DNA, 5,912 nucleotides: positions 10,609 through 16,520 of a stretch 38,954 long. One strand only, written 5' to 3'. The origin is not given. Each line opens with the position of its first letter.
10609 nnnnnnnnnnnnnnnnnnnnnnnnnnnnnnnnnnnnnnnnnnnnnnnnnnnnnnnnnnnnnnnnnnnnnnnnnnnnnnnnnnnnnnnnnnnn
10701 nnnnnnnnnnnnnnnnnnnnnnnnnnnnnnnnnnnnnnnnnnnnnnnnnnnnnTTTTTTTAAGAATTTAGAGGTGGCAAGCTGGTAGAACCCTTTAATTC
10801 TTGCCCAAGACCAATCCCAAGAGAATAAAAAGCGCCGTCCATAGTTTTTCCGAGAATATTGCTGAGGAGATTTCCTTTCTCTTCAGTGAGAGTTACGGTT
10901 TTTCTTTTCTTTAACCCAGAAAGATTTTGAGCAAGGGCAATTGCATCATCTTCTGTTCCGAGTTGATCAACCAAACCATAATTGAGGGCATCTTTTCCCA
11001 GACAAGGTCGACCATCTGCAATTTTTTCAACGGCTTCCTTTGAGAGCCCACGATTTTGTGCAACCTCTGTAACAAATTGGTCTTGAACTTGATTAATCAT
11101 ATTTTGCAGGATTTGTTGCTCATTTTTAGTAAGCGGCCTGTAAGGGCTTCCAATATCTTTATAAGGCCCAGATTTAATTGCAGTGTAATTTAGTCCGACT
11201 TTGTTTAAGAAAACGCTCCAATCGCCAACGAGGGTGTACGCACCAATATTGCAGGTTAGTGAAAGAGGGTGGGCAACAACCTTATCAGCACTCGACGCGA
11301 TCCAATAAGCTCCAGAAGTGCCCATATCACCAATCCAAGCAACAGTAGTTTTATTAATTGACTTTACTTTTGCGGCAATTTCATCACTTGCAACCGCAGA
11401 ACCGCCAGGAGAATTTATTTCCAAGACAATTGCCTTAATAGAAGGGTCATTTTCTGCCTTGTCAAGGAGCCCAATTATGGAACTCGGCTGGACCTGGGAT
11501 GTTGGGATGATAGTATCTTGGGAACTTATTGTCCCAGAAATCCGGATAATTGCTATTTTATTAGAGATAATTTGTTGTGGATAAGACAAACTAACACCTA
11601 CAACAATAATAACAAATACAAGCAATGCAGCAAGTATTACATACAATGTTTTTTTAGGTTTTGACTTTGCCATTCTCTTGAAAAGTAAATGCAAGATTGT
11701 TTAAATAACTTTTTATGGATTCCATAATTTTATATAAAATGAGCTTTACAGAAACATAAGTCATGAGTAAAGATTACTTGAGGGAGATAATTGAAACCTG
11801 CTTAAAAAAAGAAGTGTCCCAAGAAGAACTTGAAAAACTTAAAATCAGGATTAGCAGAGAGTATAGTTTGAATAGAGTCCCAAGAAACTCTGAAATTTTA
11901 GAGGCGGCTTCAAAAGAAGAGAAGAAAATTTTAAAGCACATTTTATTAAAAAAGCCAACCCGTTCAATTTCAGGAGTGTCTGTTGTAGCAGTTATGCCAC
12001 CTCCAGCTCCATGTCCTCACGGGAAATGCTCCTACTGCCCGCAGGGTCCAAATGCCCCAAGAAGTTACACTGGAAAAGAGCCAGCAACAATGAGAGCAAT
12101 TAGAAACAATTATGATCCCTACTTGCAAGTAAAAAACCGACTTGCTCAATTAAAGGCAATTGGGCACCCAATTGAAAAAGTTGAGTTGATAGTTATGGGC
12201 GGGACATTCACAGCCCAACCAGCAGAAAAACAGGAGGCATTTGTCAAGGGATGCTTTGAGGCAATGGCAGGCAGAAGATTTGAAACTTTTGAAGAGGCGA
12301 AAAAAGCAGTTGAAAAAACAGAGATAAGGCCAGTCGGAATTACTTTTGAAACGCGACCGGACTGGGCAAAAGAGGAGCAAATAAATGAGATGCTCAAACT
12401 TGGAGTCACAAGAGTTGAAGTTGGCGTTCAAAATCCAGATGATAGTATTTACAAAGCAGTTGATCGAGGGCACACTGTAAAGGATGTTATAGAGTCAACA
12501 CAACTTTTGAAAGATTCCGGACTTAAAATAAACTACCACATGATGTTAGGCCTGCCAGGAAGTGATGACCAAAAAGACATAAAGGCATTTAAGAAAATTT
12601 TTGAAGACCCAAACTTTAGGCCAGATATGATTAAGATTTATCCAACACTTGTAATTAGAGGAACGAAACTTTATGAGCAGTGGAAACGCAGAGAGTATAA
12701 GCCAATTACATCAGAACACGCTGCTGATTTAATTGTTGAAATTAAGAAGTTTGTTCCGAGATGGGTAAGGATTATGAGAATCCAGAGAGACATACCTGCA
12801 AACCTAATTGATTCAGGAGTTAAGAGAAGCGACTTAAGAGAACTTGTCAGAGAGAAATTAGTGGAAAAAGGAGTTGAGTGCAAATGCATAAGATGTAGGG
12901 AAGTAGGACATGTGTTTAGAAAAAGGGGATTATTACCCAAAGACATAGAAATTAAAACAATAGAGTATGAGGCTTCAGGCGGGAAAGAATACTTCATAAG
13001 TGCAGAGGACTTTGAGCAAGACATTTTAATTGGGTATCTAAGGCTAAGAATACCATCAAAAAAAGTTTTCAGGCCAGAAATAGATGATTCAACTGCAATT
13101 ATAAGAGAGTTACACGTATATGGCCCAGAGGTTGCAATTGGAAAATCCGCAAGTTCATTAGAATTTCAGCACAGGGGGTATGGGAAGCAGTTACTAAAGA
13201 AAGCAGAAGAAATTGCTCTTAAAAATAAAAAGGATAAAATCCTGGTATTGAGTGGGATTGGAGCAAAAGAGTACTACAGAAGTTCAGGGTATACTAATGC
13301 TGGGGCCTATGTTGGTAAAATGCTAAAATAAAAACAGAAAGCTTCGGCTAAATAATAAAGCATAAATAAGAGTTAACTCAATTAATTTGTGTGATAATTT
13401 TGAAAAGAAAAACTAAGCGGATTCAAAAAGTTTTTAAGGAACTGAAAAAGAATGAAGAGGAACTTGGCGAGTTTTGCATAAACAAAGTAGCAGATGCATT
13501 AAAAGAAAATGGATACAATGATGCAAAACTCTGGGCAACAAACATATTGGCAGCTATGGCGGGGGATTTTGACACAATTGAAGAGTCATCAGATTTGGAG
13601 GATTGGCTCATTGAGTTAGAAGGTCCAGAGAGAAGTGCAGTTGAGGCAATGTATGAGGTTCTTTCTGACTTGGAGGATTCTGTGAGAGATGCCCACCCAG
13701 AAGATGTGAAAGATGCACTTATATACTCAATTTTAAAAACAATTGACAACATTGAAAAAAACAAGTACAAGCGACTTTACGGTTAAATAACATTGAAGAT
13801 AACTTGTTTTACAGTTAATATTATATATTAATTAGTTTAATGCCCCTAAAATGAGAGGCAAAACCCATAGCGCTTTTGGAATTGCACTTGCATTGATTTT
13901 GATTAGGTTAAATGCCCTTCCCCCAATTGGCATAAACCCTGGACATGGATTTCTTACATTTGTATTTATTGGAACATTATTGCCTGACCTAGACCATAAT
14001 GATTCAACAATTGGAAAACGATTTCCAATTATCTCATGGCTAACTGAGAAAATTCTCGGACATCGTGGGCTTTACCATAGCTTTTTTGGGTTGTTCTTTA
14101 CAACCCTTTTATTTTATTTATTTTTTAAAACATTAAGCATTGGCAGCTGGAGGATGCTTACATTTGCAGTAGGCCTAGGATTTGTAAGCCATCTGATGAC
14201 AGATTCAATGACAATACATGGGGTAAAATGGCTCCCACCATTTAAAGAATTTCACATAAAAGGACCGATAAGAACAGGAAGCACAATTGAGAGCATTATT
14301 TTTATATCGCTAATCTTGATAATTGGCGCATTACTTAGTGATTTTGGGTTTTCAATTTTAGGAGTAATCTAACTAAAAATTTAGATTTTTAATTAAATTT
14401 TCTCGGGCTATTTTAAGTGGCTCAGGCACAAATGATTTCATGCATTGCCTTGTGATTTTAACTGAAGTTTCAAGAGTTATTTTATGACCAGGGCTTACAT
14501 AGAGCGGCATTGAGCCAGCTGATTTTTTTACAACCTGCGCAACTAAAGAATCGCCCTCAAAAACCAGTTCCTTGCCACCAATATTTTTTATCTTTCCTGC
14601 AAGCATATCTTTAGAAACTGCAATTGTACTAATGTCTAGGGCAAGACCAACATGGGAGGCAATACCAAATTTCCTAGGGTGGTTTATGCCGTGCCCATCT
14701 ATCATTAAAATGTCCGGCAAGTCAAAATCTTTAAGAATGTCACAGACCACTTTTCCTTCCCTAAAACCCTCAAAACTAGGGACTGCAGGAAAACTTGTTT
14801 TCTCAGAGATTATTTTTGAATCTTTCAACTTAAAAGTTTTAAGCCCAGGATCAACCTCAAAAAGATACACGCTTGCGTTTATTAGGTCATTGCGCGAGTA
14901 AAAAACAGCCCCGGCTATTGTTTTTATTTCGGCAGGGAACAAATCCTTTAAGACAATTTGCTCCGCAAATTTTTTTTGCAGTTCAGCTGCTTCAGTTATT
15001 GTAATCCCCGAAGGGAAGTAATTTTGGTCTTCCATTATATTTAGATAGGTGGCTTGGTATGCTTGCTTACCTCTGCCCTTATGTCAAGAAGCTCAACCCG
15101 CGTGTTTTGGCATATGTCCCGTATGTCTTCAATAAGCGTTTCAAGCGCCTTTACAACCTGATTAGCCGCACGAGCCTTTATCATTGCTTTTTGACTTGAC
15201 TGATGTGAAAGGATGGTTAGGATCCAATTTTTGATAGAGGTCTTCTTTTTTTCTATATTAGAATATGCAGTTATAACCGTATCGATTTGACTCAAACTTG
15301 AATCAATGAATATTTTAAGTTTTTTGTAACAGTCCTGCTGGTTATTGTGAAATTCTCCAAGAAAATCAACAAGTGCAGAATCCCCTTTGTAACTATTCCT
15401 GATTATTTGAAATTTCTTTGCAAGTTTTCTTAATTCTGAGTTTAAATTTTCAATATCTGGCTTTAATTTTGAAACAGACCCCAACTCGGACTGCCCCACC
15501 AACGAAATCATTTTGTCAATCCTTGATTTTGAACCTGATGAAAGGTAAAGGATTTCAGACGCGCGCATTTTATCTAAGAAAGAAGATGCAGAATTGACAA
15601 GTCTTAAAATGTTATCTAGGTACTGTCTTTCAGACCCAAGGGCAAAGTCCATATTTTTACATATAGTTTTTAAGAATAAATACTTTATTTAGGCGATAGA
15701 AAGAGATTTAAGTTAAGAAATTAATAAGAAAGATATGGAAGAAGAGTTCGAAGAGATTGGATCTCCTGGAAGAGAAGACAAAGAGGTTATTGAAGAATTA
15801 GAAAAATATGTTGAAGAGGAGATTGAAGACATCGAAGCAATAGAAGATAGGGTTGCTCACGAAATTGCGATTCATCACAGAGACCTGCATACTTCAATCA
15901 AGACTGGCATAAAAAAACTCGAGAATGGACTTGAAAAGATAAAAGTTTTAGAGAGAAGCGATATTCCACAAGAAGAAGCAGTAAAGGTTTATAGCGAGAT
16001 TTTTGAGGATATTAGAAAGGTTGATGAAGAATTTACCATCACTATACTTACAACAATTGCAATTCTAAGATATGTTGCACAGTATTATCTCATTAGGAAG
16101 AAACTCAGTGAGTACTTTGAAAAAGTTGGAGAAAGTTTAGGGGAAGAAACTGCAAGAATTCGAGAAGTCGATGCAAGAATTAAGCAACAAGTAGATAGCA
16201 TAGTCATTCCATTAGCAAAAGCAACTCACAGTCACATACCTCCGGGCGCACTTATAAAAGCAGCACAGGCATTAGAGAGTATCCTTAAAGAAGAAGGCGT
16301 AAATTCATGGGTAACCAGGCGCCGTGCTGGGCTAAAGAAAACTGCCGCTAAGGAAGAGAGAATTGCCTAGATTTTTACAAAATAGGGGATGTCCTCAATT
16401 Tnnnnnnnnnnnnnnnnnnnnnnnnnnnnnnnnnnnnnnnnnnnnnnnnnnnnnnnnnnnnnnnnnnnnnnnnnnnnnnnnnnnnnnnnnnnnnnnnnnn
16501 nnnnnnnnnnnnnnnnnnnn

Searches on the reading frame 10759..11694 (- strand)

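Call 24: search_protein_families(library=pfam, proteins=[window:10759-11694:-], max_evalue=0.01)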
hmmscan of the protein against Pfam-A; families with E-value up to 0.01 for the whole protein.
window:10759-11694:- (311 aa): 4 families
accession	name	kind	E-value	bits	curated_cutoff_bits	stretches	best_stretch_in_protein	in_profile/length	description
PF01343.23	Peptidase_S49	-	6.9e-44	149.9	24.9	1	111-261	3-153/154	Peptidase family S49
PF00574.28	CLP_protease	-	9.2e-08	32.6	20.2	1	72-139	32-99/182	Clp protease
PF25145.1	NfeD1b_N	-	1.7e-07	31.4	40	1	78-145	24-90/189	NfeD1b, N-terminal domain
PF01972.22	SDH_protease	-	0.0024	17.4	31.3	1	83-141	88-146/286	ClpP-like SDH-type serine proteinase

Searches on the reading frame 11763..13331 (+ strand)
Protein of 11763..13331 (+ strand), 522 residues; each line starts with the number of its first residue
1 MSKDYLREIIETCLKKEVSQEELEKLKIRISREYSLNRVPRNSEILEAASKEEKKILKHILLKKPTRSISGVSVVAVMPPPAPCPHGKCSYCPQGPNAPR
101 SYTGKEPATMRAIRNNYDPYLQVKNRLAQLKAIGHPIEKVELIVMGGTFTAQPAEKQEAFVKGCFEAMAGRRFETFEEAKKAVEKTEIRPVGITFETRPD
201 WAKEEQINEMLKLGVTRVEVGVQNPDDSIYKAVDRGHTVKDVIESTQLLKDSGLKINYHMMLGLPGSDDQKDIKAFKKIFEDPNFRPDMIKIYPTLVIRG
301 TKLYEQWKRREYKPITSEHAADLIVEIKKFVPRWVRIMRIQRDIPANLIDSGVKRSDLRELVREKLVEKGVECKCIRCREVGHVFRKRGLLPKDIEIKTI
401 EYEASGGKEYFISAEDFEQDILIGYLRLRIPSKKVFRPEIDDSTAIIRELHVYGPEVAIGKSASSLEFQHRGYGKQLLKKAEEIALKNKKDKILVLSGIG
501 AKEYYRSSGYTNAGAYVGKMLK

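Call 10: search_protein_families(library=pfam, proteins=[window:11763-13331:+])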
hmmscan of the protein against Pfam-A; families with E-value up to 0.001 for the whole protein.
window:11763-13331:+ (522 aa): 6 families
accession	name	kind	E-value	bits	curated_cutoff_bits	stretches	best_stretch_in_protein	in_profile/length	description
PF16199.10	Radical_SAM_C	-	8.5e-24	83.9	31.9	1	287-366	1-83/85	Radical_SAM C-terminal domain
PF04055.27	Radical_SAM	-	4.6e-20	72.9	29.5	1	84-271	7-158/166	Radical SAM superfamily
PF23613.1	ELP3_N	-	1.3e-15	57.5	27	1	5-69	4-70/70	ELP3 N-terminal domain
PF00583.31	Acetyltransf_1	-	1.3e-05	25.9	20.7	1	406-510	31-116/116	Acetyltransferase (GNAT) family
PF13673.13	Acetyltransf_10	-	0.0004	20.8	23.6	0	467-514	62-111/128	Acetyltransferase (GNAT) domain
PF13508.13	Acetyltransf_7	-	0.00046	20.9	27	0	467-511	39-83/84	Acetyltransferase (GNAT) domain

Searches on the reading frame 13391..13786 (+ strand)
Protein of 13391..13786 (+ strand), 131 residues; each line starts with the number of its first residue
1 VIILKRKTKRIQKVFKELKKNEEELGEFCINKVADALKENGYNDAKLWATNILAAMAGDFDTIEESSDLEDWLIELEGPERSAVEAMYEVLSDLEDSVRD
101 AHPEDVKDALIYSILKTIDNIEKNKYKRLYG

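Call 24: search_protein_families(library=pfam, proteins=[window:13391-13786:+], max_evalue=0.01)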
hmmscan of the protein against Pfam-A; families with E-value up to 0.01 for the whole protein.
window:13391-13786:+ (131 aa): 2 families
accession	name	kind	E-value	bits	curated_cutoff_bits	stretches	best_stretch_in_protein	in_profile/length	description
PF04947.19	Pox_VLTF3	-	0.0013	18.9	25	0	69-126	14-72/168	Poxvirus Late Transcription Factor VLTF3 like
PF18249.6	Ca_bind_SSO6904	-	0.0073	17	25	0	84-125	21-60/90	Calcium binding protein SSO6904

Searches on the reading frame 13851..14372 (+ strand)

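Call 24: search_protein_families(library=pfam, proteins=[window:13851-14372:+], max_evalue=0.01)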
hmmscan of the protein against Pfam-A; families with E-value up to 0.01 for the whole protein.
window:13851-14372:+ (173 aa): 2 families
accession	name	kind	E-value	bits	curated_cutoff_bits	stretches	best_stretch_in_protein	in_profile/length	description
PF04307.19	YdjM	-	4.1e-26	92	29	1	1-152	1-142/176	YdjM inner membrane protein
PF00882.24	Zn_dep_PLPC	-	0.0033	17.8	26.8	1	34-124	25-98/167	Zinc dependent phospholipase C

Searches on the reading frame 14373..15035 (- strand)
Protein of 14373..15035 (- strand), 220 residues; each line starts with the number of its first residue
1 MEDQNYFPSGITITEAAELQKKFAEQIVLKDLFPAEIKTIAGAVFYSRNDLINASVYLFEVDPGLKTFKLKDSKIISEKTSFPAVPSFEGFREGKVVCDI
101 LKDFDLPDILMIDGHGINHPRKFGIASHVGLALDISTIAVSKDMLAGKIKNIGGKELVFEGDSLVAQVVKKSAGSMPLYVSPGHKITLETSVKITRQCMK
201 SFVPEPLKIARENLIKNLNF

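Call 24: search_protein_families(library=pfam, proteins=[window:14373-15035:-], max_evalue=0.01)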
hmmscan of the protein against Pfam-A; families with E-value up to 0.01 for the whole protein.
window:14373-15035:- (220 aa): 1 family
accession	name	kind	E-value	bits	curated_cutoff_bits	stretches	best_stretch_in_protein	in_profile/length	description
PF04493.20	Endonuclease_5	-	7.3e-41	140.4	23.4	1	22-210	2-196/198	Endonuclease V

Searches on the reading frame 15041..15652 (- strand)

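Call 24: search_protein_families(library=pfam, proteins=[window:15041-15652:-], max_evalue=0.01)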
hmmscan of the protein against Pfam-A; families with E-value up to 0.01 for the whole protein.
window:15041-15652:- (203 aa): 1 family
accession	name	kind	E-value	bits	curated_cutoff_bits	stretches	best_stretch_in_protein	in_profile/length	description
PF02181.28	FH2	-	0.002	17.7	34.8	1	54-141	264-345/372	Formin Homology 2 Domain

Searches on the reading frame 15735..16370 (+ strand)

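Call 9: search_protein_families(library=pfam, proteins=[window:15735-16370:+])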
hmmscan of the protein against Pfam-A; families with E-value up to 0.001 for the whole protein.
window:15735-16370:+ (211 aa): 0 families

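Call 25: search_protein_families(library=pfam, proteins=[window:15735-16370:+], max_evalue=0.1)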
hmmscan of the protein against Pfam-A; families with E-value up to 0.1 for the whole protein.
window:15735-16370:+ (211 aa): 4 families
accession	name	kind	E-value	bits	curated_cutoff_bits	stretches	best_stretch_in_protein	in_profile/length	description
PF25792.1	BREX_BrxC_helical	-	0.0012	19.6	27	0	49-100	23-75/123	BREX ATP-binding protein BrxC alpha helical domain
PF07464.16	ApoLp-III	-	0.0021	18.6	36.3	1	13-88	18-90/146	Apolipophorin-III precursor (apoLp-III)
PF15739.10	TSNAXIP1_N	-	0.02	15.6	27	1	60-95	2-35/111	Translin-associated factor X-interacting N-terminus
PF18476.7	PIN_8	-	0.049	14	26.1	0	11-101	55-147/227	PIN like domain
